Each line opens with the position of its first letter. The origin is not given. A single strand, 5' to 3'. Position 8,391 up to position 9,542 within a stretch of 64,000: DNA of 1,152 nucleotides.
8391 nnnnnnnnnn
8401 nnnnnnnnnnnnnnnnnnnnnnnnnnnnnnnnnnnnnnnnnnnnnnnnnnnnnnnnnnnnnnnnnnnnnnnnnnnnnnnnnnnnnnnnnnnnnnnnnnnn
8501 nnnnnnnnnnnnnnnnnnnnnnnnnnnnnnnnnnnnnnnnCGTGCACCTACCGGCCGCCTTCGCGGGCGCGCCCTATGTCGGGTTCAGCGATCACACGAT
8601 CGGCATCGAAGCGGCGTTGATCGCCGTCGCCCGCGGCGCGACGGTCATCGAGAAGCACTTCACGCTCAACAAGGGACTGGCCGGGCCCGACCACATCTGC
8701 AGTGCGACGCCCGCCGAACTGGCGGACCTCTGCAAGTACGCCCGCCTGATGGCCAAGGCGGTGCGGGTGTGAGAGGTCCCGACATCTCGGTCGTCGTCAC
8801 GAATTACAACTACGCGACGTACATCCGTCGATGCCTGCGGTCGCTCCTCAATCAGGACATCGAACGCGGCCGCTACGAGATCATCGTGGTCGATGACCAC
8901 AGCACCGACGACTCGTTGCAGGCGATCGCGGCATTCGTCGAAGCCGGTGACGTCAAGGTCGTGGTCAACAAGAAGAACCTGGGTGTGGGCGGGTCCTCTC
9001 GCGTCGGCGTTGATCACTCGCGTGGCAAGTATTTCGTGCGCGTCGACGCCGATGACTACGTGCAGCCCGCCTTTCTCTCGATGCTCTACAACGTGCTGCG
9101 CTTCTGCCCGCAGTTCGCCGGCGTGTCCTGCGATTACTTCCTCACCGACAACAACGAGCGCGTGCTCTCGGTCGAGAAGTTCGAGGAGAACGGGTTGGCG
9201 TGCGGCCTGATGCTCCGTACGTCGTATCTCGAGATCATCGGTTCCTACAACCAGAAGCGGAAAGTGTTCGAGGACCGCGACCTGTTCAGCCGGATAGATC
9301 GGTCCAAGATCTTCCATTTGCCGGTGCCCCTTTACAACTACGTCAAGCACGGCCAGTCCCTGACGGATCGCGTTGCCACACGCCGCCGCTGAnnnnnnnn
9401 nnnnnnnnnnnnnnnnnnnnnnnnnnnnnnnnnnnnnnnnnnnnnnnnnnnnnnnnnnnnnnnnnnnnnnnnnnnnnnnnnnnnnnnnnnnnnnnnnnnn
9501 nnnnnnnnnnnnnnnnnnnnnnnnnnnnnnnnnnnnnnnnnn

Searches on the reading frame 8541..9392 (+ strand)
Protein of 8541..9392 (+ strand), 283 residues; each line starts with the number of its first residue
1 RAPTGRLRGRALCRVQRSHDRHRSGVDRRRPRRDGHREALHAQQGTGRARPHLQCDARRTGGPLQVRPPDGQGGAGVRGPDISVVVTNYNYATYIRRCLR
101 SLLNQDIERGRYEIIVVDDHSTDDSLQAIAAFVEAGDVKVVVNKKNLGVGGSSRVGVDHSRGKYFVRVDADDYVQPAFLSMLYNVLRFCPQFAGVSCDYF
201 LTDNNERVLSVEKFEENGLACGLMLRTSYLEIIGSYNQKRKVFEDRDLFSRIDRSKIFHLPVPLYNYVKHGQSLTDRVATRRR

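Call 37: search_protein_families(library=pfam, proteins=[window:8541-9392:+], max_evalue=0.0001)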
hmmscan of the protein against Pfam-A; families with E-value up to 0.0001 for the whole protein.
window:8541-9392:+ (283 aa): 3 families
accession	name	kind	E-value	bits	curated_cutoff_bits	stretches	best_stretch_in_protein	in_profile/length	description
PF00535.33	Glycos_transf_2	-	2.6e-29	102.7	23.3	1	83-211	1-129/168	Glycosyl transferase family 2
PF13641.12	Glyco_tranf_2_3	-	2.2e-13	51.2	27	1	80-210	1-133/230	Glycosyltransferase like family 2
PF10111.15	Glyco_tranf_2_2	-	2.5e-06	27.6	27.3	1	93-179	13-99/276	Glycosyltransferase like family 2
